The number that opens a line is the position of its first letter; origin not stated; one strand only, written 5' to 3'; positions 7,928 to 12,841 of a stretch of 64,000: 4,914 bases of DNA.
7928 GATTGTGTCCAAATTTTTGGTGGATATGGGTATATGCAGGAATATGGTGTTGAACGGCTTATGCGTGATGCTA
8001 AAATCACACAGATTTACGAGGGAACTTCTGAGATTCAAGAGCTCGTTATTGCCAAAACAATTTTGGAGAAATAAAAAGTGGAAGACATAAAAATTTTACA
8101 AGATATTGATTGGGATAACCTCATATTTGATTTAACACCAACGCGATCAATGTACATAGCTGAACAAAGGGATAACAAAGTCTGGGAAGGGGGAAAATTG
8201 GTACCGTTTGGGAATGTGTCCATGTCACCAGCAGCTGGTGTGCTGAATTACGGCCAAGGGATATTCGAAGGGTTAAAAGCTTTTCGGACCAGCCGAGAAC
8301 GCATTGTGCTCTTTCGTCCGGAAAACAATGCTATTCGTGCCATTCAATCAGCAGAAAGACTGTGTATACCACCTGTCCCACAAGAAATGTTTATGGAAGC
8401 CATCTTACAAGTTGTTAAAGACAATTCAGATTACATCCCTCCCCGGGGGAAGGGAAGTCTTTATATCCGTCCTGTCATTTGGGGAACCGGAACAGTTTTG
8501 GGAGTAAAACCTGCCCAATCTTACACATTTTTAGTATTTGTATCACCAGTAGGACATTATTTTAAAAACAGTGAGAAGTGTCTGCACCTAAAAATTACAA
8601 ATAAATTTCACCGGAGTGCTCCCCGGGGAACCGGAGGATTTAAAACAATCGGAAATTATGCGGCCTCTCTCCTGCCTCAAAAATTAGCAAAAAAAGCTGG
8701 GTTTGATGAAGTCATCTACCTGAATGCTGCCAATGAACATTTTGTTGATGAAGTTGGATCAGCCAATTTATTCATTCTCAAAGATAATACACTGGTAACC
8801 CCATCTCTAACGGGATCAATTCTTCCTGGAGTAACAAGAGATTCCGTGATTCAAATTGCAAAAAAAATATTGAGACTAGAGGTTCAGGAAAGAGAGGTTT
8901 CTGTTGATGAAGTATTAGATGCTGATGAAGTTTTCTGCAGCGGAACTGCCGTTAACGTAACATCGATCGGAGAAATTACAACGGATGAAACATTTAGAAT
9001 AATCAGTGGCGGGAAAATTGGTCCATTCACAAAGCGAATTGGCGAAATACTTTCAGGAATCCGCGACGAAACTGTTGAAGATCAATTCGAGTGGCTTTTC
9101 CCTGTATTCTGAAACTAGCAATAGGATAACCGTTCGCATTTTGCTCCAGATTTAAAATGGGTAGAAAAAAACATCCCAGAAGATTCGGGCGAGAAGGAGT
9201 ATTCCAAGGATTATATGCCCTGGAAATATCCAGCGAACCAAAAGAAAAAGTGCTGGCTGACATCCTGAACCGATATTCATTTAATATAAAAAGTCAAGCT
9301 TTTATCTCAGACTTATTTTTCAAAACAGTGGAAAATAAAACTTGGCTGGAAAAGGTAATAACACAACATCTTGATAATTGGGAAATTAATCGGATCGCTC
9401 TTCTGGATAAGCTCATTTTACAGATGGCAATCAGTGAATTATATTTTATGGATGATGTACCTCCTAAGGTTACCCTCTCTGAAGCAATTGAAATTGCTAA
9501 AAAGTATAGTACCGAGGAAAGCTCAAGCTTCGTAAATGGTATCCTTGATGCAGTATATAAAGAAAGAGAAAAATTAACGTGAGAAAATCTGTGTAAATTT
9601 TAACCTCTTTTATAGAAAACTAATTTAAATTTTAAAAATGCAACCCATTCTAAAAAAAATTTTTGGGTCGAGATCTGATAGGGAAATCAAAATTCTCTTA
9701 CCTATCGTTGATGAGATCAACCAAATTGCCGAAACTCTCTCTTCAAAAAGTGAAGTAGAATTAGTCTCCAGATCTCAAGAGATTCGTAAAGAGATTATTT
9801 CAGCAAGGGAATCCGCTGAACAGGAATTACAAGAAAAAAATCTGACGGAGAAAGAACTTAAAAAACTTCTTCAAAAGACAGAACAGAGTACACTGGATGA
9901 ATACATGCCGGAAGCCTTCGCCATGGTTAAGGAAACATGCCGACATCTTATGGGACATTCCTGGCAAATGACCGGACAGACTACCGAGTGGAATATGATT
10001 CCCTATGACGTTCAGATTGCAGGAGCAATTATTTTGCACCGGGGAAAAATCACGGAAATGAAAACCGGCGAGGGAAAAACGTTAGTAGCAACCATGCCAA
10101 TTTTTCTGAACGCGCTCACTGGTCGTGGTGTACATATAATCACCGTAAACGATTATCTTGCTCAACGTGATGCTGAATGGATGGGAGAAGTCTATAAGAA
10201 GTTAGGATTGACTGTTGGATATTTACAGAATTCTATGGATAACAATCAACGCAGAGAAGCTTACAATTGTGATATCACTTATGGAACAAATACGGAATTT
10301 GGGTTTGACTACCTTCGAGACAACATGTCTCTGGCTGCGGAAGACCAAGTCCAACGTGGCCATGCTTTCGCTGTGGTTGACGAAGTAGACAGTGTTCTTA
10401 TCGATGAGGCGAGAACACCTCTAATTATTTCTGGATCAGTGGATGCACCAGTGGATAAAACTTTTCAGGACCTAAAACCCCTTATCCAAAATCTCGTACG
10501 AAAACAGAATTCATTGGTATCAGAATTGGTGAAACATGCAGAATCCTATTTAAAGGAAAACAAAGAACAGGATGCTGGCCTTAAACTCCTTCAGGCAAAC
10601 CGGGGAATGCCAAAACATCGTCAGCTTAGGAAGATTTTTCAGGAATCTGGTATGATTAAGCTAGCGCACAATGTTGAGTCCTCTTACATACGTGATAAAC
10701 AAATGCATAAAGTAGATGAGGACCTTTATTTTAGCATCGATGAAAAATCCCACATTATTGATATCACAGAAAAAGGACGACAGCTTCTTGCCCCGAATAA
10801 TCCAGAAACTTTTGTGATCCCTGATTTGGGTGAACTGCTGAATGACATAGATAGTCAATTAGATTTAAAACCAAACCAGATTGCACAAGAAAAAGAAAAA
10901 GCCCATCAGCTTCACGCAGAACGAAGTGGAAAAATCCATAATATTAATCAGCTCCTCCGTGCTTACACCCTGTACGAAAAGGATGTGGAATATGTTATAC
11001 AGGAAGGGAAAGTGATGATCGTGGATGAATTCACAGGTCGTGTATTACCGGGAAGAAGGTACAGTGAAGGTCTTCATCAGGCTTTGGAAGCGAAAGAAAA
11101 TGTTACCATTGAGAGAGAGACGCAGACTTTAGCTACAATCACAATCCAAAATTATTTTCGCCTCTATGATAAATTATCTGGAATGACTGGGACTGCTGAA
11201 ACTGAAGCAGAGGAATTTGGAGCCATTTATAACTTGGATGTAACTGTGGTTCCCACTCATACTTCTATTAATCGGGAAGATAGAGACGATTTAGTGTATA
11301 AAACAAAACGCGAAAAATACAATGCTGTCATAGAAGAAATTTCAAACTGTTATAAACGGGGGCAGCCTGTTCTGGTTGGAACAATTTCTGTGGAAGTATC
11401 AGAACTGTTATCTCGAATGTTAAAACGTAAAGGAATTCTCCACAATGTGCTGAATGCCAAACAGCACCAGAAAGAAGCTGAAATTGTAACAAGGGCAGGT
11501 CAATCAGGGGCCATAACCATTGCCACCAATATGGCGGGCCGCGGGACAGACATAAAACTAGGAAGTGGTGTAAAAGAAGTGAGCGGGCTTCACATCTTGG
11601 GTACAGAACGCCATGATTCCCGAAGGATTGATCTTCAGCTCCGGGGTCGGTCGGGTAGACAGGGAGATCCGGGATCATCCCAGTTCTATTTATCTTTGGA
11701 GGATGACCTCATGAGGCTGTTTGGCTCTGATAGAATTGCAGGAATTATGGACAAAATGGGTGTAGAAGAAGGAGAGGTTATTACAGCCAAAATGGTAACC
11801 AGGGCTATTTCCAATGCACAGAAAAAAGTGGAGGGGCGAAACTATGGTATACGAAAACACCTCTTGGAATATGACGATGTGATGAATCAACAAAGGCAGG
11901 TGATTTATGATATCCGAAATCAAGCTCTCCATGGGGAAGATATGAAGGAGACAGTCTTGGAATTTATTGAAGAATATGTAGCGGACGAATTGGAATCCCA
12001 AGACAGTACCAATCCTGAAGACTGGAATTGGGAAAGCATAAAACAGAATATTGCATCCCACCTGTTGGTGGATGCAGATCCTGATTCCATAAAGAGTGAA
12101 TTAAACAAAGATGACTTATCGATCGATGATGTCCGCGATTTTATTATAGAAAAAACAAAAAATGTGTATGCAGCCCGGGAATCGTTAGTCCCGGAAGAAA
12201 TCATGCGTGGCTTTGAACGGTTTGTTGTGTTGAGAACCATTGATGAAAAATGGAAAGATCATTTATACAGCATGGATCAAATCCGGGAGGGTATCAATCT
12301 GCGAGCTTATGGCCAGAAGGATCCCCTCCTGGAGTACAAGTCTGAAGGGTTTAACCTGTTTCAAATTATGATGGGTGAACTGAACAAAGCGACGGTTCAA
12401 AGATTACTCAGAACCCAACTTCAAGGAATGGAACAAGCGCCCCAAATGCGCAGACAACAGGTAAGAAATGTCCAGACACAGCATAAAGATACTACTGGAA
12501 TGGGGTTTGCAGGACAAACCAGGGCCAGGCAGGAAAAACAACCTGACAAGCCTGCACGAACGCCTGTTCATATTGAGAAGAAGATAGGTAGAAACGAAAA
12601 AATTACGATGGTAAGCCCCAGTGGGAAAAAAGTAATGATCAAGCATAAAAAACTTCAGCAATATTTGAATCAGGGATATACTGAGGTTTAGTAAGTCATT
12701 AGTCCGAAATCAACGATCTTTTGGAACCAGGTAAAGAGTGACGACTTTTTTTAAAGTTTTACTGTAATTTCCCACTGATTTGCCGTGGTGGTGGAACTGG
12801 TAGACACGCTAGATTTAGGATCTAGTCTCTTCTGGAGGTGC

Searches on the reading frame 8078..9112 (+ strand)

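Call 14: search_protein_families(library=pfam, proteins=[window:8078-9112:+], max_evalue=0.001)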
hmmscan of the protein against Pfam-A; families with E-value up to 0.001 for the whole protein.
window:8078-9112:+ (344 aa): 1 family
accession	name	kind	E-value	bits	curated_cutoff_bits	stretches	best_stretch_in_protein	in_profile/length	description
PF01063.24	Aminotran_4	-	1.6e-42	146.4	28.5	1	61-300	1-223/223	Amino-transferase class IV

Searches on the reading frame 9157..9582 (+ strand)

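Call 14: search_protein_families(library=pfam, proteins=[window:9157-9582:+], max_evalue=0.001)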
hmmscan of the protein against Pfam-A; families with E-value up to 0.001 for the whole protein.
window:9157-9582:+ (141 aa): 1 family
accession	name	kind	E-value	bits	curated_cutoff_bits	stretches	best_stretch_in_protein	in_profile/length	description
PF01029.23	NusB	-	1.3e-31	110.2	23.1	1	12-135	4-133/133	NusB family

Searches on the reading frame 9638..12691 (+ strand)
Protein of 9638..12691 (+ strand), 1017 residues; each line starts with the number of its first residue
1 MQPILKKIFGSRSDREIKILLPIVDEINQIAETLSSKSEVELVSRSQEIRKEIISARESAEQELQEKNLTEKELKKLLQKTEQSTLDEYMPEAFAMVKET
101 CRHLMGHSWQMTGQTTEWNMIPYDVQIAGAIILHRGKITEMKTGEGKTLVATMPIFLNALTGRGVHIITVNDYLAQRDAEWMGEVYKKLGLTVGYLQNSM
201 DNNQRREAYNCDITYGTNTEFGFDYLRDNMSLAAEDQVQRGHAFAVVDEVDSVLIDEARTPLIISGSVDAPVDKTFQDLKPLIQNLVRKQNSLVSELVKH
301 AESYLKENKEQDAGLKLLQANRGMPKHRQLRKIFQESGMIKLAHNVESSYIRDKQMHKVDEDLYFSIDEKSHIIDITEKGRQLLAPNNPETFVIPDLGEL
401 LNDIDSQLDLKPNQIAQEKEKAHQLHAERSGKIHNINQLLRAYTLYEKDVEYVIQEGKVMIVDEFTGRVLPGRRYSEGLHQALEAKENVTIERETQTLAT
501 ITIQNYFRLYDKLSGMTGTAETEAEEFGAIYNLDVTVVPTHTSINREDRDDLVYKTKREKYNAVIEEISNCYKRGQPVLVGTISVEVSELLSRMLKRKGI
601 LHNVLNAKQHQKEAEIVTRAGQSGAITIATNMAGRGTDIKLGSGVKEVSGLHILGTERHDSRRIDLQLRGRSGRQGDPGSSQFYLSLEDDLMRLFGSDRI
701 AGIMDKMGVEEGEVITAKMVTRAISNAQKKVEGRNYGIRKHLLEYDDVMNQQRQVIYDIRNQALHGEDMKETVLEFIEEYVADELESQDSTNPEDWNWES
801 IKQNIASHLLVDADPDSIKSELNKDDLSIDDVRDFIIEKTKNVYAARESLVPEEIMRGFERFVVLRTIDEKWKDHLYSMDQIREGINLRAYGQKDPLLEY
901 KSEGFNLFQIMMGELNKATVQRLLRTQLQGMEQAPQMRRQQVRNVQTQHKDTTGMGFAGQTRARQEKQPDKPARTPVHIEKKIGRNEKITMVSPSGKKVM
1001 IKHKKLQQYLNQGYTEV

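Call 14: search_protein_families(library=pfam, proteins=[window:9638-12691:+], max_evalue=0.001)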
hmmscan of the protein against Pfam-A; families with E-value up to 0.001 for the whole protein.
window:9638-12691:+ (1017 aa): 6 families
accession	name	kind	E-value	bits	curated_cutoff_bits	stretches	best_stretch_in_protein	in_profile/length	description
PF07517.20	SecA_DEAD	-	3.2e-118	394.7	24.6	1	5-527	1-289/290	SecA DEAD-like domain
PF21090.3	P-loop_SecA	-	2.3e-80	269.5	27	2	544-645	2-103/205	SecA P-loop domain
PF07516.18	SecA_SW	-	1.4e-67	228.1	26.7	1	715-927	2-200/200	SecA Wing and Scaffold domain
PF01043.26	SecA_PP_bind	-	5.1e-27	95.1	23.5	1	353-484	10-110/110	SecA preprotein cross-linking domain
PF00270.35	DEAD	-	3.2e-06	27.4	26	1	136-254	16-130/167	DEAD/DEAH box helicase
PF00271.37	Helicase_C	-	2e-05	25.3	23.5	1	560-676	2-110/110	Helicase conserved C-terminal domain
